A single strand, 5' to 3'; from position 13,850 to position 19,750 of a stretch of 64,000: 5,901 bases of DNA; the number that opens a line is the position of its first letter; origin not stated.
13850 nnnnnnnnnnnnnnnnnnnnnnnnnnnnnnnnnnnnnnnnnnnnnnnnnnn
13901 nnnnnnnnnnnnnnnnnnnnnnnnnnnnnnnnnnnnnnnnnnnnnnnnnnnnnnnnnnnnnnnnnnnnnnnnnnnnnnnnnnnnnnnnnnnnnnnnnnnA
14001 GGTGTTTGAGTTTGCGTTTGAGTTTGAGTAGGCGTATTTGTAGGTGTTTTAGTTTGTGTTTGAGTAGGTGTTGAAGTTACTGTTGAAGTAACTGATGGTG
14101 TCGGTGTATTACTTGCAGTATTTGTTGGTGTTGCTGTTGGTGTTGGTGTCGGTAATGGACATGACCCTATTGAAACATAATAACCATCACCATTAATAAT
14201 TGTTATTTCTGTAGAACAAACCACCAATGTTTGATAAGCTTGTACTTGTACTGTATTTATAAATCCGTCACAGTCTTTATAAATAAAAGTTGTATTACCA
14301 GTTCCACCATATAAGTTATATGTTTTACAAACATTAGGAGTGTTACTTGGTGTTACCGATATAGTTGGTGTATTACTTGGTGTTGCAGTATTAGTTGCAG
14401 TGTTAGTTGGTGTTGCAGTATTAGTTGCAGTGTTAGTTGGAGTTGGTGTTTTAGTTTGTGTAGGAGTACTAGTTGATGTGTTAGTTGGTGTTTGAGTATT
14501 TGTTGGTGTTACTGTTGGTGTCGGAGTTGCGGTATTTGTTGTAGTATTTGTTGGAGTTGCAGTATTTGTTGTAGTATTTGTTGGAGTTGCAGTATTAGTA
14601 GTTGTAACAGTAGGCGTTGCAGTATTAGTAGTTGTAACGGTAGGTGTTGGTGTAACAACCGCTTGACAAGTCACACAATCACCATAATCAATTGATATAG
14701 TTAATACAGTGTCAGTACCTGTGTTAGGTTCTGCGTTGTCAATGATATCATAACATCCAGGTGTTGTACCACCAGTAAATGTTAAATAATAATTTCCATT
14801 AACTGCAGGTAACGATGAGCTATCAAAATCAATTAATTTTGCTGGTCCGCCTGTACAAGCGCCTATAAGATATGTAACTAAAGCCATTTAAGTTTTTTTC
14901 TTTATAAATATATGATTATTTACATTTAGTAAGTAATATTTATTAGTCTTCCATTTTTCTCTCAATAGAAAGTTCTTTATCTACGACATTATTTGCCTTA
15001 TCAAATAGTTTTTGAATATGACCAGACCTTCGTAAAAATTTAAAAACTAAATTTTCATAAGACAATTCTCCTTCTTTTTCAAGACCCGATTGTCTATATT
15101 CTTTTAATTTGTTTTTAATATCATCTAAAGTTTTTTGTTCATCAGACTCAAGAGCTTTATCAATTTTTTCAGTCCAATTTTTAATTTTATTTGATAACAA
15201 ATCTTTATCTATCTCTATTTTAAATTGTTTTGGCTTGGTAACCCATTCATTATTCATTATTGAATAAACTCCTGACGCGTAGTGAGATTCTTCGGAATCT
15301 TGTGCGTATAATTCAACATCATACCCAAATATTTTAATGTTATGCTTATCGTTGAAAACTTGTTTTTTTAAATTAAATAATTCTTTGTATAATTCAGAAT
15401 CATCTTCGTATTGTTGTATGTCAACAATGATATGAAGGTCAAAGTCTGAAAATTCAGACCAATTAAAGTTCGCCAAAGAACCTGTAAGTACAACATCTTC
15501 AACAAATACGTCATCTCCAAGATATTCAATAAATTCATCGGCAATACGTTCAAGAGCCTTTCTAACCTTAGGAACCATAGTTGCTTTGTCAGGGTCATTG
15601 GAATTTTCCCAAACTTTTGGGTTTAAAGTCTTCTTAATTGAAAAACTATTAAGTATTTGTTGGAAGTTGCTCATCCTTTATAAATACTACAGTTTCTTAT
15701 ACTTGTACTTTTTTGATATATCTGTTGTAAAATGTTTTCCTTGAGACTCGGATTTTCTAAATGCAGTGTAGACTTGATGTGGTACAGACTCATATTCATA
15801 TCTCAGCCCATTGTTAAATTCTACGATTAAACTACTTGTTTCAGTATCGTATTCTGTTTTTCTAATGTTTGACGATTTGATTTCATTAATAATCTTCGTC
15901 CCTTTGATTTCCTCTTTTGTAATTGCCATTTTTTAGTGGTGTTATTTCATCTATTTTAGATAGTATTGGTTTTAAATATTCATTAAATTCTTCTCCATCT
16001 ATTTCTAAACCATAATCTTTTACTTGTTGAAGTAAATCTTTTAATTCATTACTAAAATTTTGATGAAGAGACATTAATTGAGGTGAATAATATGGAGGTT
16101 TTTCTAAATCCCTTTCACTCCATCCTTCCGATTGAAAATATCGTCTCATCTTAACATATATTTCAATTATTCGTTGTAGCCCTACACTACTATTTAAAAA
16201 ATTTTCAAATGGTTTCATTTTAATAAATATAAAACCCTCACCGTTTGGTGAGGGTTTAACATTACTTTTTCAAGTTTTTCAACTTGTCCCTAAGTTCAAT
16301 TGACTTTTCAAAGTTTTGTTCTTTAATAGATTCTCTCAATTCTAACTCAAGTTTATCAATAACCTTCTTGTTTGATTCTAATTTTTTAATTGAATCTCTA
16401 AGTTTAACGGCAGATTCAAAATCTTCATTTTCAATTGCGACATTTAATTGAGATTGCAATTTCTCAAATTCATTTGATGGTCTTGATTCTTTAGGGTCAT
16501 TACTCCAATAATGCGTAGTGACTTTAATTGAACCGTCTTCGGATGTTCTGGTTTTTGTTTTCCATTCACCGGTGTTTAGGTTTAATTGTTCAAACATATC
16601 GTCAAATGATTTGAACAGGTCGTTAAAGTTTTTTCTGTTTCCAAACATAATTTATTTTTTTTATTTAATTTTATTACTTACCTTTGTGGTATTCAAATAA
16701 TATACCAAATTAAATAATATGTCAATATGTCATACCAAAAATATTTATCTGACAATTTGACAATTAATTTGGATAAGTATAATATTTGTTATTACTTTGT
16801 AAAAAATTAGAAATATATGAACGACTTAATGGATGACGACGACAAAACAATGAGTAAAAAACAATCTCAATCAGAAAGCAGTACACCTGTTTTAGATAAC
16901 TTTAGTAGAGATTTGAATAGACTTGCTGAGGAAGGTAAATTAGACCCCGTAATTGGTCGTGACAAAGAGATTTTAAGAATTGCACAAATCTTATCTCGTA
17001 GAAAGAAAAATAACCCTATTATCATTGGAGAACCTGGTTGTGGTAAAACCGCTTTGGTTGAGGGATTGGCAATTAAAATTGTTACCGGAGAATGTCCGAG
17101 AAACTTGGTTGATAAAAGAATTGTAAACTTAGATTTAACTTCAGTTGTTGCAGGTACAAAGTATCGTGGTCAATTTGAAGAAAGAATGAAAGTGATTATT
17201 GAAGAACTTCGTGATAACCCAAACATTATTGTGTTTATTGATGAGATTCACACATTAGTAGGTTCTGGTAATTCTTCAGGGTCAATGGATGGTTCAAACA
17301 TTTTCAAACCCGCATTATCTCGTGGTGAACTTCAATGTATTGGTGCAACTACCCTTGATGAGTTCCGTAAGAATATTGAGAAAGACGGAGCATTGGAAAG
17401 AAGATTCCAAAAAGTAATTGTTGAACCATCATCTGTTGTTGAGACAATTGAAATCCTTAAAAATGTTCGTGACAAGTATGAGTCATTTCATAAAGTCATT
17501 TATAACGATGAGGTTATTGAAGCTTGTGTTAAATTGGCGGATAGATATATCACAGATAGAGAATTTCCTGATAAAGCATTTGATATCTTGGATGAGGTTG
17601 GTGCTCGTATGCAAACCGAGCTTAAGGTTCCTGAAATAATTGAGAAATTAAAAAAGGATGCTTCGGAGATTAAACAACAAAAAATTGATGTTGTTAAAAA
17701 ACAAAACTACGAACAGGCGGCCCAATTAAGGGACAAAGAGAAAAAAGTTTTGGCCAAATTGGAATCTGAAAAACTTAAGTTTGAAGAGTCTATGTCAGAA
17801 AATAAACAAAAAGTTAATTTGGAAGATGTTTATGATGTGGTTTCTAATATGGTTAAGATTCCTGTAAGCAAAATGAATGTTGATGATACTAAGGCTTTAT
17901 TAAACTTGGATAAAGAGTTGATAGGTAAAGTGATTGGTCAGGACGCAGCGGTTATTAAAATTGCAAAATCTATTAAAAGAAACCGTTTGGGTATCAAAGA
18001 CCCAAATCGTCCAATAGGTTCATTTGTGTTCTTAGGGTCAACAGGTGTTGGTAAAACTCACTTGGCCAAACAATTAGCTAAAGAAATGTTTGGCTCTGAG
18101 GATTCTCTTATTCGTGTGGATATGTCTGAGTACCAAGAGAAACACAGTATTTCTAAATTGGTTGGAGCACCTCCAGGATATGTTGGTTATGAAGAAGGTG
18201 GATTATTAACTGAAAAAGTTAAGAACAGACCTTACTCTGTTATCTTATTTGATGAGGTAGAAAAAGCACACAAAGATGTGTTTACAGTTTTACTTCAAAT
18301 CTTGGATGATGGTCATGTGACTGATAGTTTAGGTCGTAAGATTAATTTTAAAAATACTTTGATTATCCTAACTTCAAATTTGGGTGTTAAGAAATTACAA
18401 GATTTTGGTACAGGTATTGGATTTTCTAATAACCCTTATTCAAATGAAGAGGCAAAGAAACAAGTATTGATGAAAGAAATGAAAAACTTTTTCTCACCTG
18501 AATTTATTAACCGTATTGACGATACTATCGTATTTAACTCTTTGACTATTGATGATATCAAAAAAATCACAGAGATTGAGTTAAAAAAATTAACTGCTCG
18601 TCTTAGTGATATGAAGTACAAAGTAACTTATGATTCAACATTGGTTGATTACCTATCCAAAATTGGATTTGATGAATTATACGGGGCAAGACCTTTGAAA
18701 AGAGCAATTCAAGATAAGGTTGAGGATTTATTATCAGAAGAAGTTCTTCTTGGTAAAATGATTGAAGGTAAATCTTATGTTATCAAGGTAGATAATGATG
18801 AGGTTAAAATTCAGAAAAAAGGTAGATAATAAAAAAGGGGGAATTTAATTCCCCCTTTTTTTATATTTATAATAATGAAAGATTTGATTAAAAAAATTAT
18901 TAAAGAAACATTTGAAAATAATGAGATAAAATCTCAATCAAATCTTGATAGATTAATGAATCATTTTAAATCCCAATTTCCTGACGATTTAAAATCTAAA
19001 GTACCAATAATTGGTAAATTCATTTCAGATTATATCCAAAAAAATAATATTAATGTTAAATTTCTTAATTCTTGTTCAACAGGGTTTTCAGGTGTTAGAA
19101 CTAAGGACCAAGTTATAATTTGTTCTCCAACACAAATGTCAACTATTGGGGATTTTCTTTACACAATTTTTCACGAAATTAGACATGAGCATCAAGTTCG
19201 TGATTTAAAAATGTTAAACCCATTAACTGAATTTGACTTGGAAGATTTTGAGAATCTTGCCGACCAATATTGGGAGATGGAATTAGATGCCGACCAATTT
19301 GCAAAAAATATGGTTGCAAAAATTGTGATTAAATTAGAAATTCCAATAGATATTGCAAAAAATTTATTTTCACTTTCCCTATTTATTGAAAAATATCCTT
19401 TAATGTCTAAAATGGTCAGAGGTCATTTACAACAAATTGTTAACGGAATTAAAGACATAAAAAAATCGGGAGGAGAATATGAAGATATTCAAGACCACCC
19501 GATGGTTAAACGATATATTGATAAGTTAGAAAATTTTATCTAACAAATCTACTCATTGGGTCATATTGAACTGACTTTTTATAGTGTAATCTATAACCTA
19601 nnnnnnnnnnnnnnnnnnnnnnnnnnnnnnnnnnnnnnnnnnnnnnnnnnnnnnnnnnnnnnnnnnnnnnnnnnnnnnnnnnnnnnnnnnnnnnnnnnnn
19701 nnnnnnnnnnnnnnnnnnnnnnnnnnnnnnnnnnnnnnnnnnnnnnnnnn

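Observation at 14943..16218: Pol-beta nucleotidyltransferase plus KTSC-domain gene pair upstream of the Clp module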

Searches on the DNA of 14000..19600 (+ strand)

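Call 5: search_dna_similar(query=window:14000-19600:+, collection=phages, mode=distant, max_rows=20)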
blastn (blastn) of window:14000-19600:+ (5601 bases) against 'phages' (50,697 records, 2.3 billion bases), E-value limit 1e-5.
Records with a match: 97; places in all: 97; records where one place covers at least 80% of the query: 0.
Best place of each record, by identity: 60-80% 97.
By first word of the organism name: Bacteriophage 15; Listeria 15; Prevotella 14; Escherichia 12; Staphylococcus 6; Enterococcus 6; Acinetobacter 6; uncultured 5; Salmonella 5; Vibrio 5; and 4 more.
By host as written in the record: - 33; Listeria monocytogenes 15; Prevotella sp. 14; Staphylococcus aureus 5; Escherichia coli 5; Enterococcus faecalis 3; Salmonella enterica subsp. enterica serovar Typhi 2; Escherichia coli EC3.18 2; and 16 more.
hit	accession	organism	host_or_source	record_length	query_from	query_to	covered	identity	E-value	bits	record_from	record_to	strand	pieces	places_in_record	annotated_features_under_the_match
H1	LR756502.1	uncultured phage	metagenomic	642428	2884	4743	33%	67.8%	4e-160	573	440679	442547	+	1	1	record has no annotation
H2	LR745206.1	uncultured phage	metagenomic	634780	2881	4742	33%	66.5%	1e-134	488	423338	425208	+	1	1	record has no annotation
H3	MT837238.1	Bacteriophage sp.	human fecal samples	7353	2925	4386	20%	65.8%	5e-33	281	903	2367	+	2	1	record has no annotation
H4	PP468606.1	Staphylococcus phage SpP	Staphylococcus saprophyticus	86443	2935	4404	18%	67.3%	5e-39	297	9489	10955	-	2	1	hypothetical protein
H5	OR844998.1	Staphylococcus phage SA 1306 Kay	Staphylococcus aureus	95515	2892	4404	17%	69.4%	4e-47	371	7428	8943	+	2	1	record has no annotation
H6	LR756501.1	uncultured phage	metagenomic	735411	2935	4386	19%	63.8%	6e-13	159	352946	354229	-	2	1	record has no annotation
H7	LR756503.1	uncultured phage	metagenomic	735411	2935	4386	19%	63.8%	6e-13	159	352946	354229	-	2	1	record has no annotation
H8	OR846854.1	Listeria phage LM 4-11-1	Listeria monocytogenes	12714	2924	4404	16%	68.5%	3e-36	303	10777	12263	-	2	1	record has no annotation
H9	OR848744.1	Listeria phage LM 4-14-1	Listeria monocytogenes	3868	2924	4404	16%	68.5%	3e-36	303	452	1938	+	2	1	record has no annotation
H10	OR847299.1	Listeria phage LM 4-11-1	Listeria monocytogenes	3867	2924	4404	16%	68.2%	6e-38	293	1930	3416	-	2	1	record has no annotation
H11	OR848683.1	Listeria phage LM 4-14-1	Listeria monocytogenes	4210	2924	4404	16%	68.2%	6e-38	293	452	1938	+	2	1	record has no annotation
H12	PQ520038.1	Enterococcus phage IME_EF3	-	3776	2934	4367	16%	66.7%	6e-38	254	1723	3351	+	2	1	record has no annotation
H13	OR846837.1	Listeria phage LM 4-11-1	Listeria monocytogenes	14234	2935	4384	16%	67.0%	2e-37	261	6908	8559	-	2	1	record has no annotation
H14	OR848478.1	Listeria phage LM 4-14-1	Listeria monocytogenes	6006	2935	4384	16%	67.0%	2e-37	261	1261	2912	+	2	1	record has no annotation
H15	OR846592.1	Enterococcus phage Efs 1-1-1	Enterococcus faecalis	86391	2934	4367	16%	66.6%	3e-36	249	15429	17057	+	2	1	record has no annotation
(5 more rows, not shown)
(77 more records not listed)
